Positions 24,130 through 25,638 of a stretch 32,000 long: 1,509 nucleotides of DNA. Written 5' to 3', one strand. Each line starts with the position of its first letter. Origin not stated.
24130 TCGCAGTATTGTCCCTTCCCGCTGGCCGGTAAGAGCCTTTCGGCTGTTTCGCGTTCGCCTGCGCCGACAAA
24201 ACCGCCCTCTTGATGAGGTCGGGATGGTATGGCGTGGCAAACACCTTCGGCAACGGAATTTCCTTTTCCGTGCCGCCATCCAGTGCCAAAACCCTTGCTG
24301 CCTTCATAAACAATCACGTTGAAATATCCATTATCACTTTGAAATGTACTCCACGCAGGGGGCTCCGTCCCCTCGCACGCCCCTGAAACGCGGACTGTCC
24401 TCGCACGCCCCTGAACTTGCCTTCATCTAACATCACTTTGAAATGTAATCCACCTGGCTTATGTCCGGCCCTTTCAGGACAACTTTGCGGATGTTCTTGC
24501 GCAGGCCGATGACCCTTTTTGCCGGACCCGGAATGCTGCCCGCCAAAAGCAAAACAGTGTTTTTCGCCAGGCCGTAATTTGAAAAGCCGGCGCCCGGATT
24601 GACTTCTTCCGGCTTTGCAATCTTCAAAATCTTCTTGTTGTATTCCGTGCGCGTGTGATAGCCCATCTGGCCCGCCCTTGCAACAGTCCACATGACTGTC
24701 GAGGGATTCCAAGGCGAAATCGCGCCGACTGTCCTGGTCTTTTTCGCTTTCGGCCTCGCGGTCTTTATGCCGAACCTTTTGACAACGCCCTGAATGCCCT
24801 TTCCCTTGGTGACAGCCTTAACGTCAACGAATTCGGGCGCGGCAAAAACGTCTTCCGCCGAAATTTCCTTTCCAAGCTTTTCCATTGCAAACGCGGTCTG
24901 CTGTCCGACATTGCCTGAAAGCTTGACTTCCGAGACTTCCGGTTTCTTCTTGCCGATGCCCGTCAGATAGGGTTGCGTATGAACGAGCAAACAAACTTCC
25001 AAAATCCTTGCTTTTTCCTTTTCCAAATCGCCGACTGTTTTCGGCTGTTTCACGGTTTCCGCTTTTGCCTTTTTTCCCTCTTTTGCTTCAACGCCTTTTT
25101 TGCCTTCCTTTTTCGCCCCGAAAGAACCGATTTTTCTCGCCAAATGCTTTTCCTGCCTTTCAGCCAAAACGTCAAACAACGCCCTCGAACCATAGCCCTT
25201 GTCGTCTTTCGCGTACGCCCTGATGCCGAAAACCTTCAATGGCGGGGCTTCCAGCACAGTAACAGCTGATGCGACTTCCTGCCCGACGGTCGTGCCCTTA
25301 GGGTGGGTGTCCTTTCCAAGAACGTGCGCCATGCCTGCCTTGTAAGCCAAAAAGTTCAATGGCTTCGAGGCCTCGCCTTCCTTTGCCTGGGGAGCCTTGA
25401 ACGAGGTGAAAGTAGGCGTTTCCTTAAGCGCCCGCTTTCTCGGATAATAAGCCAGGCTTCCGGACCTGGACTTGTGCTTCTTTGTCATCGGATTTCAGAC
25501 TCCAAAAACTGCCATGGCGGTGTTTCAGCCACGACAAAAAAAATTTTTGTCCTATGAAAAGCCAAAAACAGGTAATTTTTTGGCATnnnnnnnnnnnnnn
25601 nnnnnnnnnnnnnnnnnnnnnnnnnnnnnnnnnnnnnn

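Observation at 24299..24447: Small insert splits the L3/L4 junction and is flanked by a roughly 30-nt duplication of that junction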

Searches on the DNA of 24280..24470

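Call 31: search_rna_families(source=window, start=24280, end=24470, threshold=evalue, max_evalue=10)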
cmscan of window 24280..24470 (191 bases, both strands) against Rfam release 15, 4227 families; matches with E-value up to 10: 0.
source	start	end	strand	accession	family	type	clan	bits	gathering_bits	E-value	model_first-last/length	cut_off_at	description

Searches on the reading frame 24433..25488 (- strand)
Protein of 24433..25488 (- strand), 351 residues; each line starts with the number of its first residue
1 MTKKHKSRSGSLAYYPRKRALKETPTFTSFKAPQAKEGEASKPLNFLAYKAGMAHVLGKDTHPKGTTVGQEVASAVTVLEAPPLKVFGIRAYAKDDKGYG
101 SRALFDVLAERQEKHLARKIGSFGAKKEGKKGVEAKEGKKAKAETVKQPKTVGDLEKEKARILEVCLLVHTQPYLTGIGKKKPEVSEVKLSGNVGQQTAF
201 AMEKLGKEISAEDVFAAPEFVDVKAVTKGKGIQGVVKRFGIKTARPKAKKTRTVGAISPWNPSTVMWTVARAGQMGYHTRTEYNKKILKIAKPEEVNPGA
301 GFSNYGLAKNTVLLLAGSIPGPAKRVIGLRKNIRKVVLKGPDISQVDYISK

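Call 12: find_encoding_contigs(protein=window:24433-25488:-, flank=10000, max_places=10)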
Protein window:24433-25488:- (351 aa): 1 contig read that carries it; 1 place shown.
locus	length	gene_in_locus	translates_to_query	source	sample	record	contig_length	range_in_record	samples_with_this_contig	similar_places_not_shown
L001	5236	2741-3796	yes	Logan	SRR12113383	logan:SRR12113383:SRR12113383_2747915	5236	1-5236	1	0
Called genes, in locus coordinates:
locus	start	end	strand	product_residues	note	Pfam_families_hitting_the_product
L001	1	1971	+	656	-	?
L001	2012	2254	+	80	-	PF24434:DUF7557 (weak)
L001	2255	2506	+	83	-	PF05016:ParE_toxin (weak)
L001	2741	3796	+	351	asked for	PF00297:Ribosomal_L3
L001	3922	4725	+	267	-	PF00573:Ribosomal_L4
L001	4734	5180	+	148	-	PF00276:Ribosomal_L23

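Call 13: find_homologous_proteins(query=window:24433-25488:-, max_evalue=1e-40)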
Query window:24433-25488:- (351 aa): 5173 proteins with E <= 1e-40 among 8000 candidates; the best 120 are listed.
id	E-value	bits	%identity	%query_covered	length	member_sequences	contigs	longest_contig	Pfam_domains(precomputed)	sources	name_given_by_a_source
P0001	1.2e-223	760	100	100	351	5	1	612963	PF00297.29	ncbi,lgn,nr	ncbi:MAG: 50S ribosomal protein L3 [Candidatus Diapherotrites archaeon]|nr:50S ribosomal protein L3 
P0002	5.2e-123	429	57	100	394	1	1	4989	PF00297.29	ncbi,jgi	-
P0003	4.8e-121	423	57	100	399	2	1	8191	PF00297.29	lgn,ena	-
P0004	6.4e-121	422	57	100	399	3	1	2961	PF00297.29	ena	-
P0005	6.9e-118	412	56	100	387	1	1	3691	PF00297.29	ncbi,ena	-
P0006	1.1e-117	412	58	100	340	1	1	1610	PF00297.29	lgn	-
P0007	2.5e-117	410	57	100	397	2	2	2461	PF00297.29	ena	-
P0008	2.7e-117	410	55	100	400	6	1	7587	PF00297.29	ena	-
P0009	4.0e-117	410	57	100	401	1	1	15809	PF00297.29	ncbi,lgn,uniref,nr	ncbi:MAG: 50S ribosomal protein L3 [Candidatus Diapherotrites archaeon]|uniref:50S ribosomal protein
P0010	2.0e-116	407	58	100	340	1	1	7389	PF00297.29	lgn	-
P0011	2.4e-116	407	55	100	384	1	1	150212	PF00297.29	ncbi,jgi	-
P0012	2.9e-116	407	59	100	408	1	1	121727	PF00297.29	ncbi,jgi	-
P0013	4.1e-116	406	58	100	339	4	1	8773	PF00297.29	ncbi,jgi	-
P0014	8.7e-116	405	59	97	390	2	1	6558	PF00297.29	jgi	-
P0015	1.1e-115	405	58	100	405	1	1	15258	PF00297.29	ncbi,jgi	-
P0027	9.2e-114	399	56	100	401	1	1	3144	PF00297.29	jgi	jgi:large subunit ribosomal protein L3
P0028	1.6e-113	398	56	100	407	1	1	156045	PF00297.29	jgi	jgi:large subunit ribosomal protein L3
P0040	2.6e-111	391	54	100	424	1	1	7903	PF00297.29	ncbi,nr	ncbi:MAG: 50S ribosomal protein L3 [Candidatus Diapherotrites archaeon]|nr:50S ribosomal protein L3 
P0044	5.5e-110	386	54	100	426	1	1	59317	PF00297.29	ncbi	ncbi:MAG: 50S ribosomal protein L3 [Candidatus Diapherotrites archaeon]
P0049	1.5e-108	381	55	99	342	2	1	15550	PF00297.29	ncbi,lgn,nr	ncbi:MAG: 50S ribosomal protein L3 [archaeon]|nr:50S ribosomal protein L3 [archaeon]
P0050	1.8e-108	381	52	100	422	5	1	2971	PF00297.29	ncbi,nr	ncbi:MAG: 50S ribosomal protein L3 [Candidatus Diapherotrites archaeon]|nr:50S ribosomal protein L3 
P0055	5.2e-108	380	55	99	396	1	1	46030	PF00297.29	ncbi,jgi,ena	ncbi:MAG: 50S ribosomal protein L3 [archaeon]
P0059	2.8e-107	377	53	100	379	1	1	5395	PF00297.29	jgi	jgi:large subunit ribosomal protein L3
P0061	5.5e-107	376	54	99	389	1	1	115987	PF00297.29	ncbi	ncbi:MAG: 50S ribosomal protein L3 [Candidatus Diapherotrites archaeon]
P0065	9.1e-107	376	58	91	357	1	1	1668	PF00297.29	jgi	jgi:large subunit ribosomal protein L3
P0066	1.0e-106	375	58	95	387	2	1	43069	PF00297.29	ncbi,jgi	jgi:large subunit ribosomal protein L3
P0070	1.5e-105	372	52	99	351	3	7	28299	PF00297.29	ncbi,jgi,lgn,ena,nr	ncbi:MAG TPA: 50S ribosomal protein L3 [archaeon]|nr:50S ribosomal protein L3 [archaeon]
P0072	1.9e-104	368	55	94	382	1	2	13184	PF00297.29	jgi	jgi:large subunit ribosomal protein L3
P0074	7.5e-104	366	54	100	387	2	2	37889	PF00297.29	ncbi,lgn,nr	ncbi:MAG: 50S ribosomal protein L3 [Candidatus ainarchaeum sp.]|nr:50S ribosomal protein L3 [Candida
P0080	2.1e-102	361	52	100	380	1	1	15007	PF00297.29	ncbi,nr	ncbi:MAG: 50S ribosomal protein L3 [Candidatus Diapherotrites archaeon]|nr:50S ribosomal protein L3 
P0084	6.9e-102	360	52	100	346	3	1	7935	PF00297.29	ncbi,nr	ncbi:MAG: 50S ribosomal protein L3 [Candidatus Diapherotrites archaeon]|nr:50S ribosomal protein L3 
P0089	5.4e-101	357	50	99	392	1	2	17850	PF00297.29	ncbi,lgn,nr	ncbi:50S ribosomal protein L3 [Candidatus Micrarchaeota archaeon]|nr:50S ribosomal protein L3 [Candi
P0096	4.5e-100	354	52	95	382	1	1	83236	PF00297.29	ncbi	ncbi:MAG: 50S ribosomal protein L3 [Candidatus Diapherotrites archaeon]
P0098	6.8e-100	353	53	99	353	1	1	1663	PF00297.29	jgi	jgi:large subunit ribosomal protein L3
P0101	9.6e-100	353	52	100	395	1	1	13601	PF00297.29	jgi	jgi:large subunit ribosomal protein L3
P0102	1.1e-99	352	52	95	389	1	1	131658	PF00297.29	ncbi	ncbi:MAG: 50S ribosomal protein L3 [Candidatus Micrarchaeota archaeon]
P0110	1.0e-98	349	53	100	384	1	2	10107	PF00297.29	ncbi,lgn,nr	ncbi:MAG: 50S ribosomal protein L3 [Candidatus ainarchaeum sp.]|nr:50S ribosomal protein L3 [Candida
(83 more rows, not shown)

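Call 33: find_encoding_contigs(protein=P0012, flank=10000, max_places=2)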
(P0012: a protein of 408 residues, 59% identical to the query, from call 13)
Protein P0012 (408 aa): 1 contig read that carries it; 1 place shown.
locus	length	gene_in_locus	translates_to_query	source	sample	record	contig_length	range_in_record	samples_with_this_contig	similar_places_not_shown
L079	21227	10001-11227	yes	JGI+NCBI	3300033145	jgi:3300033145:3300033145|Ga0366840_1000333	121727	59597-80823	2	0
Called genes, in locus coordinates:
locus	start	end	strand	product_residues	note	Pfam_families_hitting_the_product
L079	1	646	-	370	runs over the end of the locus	PF03102:NeuB, PF08666:SAF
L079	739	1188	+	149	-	-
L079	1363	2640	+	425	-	PF00009:GTP_EFTU, PF08477:Roc (faint), PF01926:MMR_HSR1 (weak), PF03144:GTP_EFTU_D2, PF03143:GTP_EFTU_D3, PF22594:GTP-eEF1A_C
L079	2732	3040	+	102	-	PF00338:Ribosomal_S10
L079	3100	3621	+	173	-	PF02502:LacAB_rpiB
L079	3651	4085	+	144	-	PF00293:NUDIX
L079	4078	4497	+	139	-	PF01951:Archease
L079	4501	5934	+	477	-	PF01139:RtcB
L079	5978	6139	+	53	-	-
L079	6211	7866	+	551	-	-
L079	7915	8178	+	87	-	-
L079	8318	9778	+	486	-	-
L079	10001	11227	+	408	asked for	PF00297:Ribosomal_L3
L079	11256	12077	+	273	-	PF00573:Ribosomal_L4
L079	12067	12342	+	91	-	PF00276:Ribosomal_L23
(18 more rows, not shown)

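Call 34: find_encoding_contigs(protein=P0009, flank=10000, max_places=2)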
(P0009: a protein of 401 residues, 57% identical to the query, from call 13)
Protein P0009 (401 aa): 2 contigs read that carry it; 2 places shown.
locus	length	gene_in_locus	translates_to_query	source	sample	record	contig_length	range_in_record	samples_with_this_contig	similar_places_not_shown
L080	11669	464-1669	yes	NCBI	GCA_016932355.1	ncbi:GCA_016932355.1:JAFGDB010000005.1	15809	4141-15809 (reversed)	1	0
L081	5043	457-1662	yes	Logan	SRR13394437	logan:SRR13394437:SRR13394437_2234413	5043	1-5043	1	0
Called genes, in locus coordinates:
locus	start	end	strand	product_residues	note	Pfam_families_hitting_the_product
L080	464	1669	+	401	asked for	PF00297:Ribosomal_L3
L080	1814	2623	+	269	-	PF00573:Ribosomal_L4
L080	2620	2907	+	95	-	PF00276:Ribosomal_L23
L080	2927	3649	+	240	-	PF00181:Ribosomal_L2_N, PF03947:Ribosomal_L2_C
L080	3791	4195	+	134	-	PF00203:Ribosomal_S19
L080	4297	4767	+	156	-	PF00237:Ribosomal_L22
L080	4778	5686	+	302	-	PF07650:KH_2, PF00189:Ribosomal_S3_C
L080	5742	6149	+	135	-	PF00831:Ribosomal_L29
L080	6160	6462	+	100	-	PF01253:SUI1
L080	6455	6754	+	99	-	PF01868:RNase_P-MRP_p29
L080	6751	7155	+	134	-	PF00366:Ribosomal_S17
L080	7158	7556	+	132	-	PF00238:Ribosomal_L14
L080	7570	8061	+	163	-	PF16906:Ribosomal_L26, PF00467:KOW (weak)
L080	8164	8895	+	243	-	PF08071:RS4NT, PF00900:Ribosomal_S4e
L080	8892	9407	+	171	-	PF00281:Ribosomal_L5, PF00673:Ribosomal_L5_C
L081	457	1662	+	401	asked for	PF00297:Ribosomal_L3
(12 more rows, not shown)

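Call 35: find_encoding_contigs(protein=P0011, flank=10000, max_places=2)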
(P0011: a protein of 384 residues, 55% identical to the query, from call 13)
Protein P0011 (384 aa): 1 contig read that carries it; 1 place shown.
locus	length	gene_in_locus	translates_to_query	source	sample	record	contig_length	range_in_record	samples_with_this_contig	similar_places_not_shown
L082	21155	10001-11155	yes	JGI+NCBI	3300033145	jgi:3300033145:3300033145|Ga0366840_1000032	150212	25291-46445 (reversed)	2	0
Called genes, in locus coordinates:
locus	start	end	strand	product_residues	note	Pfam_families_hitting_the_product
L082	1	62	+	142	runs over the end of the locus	PF00164:Ribosom_S12_S23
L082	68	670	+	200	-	PF00177:Ribosomal_S7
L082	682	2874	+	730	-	PF00009:GTP_EFTU, PF22042:EF-G_D2, PF03144:GTP_EFTU_D2, PF14492:EFG_III, PF03764:EFG_IV, PF00679:EFG_C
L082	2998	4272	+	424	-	PF00009:GTP_EFTU, PF01926:MMR_HSR1 (weak), PF03144:GTP_EFTU_D2, PF03143:GTP_EFTU_D3, PF22594:GTP-eEF1A_C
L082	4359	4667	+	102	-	PF00338:Ribosomal_S10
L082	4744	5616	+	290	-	PF02502:LacAB_rpiB, PF00293:NUDIX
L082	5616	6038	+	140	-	PF01951:Archease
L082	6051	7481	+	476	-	PF01139:RtcB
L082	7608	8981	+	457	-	-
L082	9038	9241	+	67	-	-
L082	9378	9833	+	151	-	-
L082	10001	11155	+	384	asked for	PF00297:Ribosomal_L3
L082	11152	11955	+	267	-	PF00573:Ribosomal_L4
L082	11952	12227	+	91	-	PF00276:Ribosomal_L23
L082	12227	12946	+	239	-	PF00181:Ribosomal_L2_N, PF03947:Ribosomal_L2_C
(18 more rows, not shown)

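Call 71: list_cluster_members(proteins=[window:24433-25488:-, window:23504-24307:-, window:16914-17426:-, window:16631-16813:-, window:10908-12299:-, window:22227-22949:-])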
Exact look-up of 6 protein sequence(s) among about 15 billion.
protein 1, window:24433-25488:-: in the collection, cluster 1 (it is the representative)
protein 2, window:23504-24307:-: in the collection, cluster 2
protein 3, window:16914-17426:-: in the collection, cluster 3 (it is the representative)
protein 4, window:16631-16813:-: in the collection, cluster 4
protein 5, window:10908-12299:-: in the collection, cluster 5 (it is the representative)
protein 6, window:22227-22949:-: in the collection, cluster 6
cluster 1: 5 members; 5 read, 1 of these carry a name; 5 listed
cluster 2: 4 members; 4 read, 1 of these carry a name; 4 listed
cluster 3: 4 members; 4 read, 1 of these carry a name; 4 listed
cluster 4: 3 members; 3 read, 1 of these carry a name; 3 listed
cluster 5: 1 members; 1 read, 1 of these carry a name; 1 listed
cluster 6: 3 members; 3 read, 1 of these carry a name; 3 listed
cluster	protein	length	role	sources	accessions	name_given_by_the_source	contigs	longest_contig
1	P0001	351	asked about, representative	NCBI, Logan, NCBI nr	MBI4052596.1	MAG: 50S ribosomal protein L3 [Candidatus Diapherotrites archaeon] | 50S ribosomal protein L3 [Candidatus Diapherotrites archaeon]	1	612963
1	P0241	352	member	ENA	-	-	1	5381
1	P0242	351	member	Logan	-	-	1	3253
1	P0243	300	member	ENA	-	-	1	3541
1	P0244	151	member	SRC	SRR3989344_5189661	-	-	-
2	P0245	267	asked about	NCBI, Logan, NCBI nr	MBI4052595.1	MAG: 50S ribosomal protein L4 [Candidatus Diapherotrites archaeon] | 50S ribosomal protein L4 [Candidatus Diapherotrites archaeon]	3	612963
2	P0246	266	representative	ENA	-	-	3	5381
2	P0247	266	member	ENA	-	-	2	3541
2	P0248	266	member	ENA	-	-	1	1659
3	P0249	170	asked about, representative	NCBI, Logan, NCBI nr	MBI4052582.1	MAG: 50S ribosomal protein L5 [Candidatus Diapherotrites archaeon] | 50S ribosomal protein L5 [Candidatus Diapherotrites archaeon]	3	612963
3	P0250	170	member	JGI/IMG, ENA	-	-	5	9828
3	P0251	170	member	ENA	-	-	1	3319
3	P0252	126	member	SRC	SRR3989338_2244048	-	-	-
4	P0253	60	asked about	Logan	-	-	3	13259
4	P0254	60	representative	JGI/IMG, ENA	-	-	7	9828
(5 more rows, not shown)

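Call 72: find_encoding_contigs(protein=P0241, flank=6000, max_places=4)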
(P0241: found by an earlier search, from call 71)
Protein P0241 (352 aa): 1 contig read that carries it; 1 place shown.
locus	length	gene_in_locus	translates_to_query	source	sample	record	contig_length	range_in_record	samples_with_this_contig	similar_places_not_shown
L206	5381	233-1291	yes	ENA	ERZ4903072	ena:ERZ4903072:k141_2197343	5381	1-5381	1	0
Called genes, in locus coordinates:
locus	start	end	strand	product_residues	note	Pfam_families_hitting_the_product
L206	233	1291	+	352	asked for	PF00297:Ribosomal_L3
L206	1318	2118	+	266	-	PF00573:Ribosomal_L4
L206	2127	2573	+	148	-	PF00276:Ribosomal_L23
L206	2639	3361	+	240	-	PF03947:Ribosomal_L2_C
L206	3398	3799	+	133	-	PF00203:Ribosomal_S19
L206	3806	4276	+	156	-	PF00237:Ribosomal_L22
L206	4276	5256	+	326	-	PF07650:KH_2, PF00189:Ribosomal_S3_C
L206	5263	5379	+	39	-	?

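Call 73: find_encoding_contigs(protein=P0250, flank=10000, max_places=6)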
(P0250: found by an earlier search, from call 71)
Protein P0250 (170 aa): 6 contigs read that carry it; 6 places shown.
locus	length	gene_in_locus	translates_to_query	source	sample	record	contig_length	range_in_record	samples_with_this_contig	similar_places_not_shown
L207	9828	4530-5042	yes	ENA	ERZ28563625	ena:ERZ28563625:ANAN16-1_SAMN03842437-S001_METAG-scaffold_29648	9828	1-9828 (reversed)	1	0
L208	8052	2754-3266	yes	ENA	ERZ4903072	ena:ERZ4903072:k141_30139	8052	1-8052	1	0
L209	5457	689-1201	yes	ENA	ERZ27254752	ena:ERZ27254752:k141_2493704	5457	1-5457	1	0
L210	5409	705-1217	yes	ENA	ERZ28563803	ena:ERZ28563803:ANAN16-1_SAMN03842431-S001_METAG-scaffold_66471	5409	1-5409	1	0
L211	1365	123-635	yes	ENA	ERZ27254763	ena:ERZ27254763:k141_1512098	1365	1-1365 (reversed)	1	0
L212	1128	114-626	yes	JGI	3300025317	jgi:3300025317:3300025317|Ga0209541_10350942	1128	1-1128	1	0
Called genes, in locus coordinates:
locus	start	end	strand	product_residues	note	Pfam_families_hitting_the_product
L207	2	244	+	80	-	?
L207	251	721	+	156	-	PF00237:Ribosomal_L22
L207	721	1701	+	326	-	PF07650:KH_2, PF00189:Ribosomal_S3_C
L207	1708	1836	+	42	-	-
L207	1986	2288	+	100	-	PF01253:SUI1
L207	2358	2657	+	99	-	PF01868:RNase_P-MRP_p29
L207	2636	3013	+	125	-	PF00366:Ribosomal_S17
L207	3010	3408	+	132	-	PF00238:Ribosomal_L14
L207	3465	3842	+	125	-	PF16906:Ribosomal_L26, PF00467:KOW (weak)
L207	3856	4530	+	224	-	PF08071:RS4NT (faint), PF01479:S4, PF00900:Ribosomal_S4e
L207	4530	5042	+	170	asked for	PF00281:Ribosomal_L5, PF00673:Ribosomal_L5_C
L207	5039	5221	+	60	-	PF00253:Ribosomal_S14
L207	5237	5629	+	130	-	PF00410:Ribosomal_S8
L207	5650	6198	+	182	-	PF00347:Ribosomal_L6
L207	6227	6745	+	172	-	PF01655:Ribosomal_L32e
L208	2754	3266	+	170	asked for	PF00281:Ribosomal_L5, PF00673:Ribosomal_L5_C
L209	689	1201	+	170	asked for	PF00281:Ribosomal_L5, PF00673:Ribosomal_L5_C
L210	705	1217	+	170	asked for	PF00281:Ribosomal_L5, PF00673:Ribosomal_L5_C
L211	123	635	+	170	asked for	PF00281:Ribosomal_L5, PF00673:Ribosomal_L5_C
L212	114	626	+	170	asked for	PF00281:Ribosomal_L5, PF00673:Ribosomal_L5_C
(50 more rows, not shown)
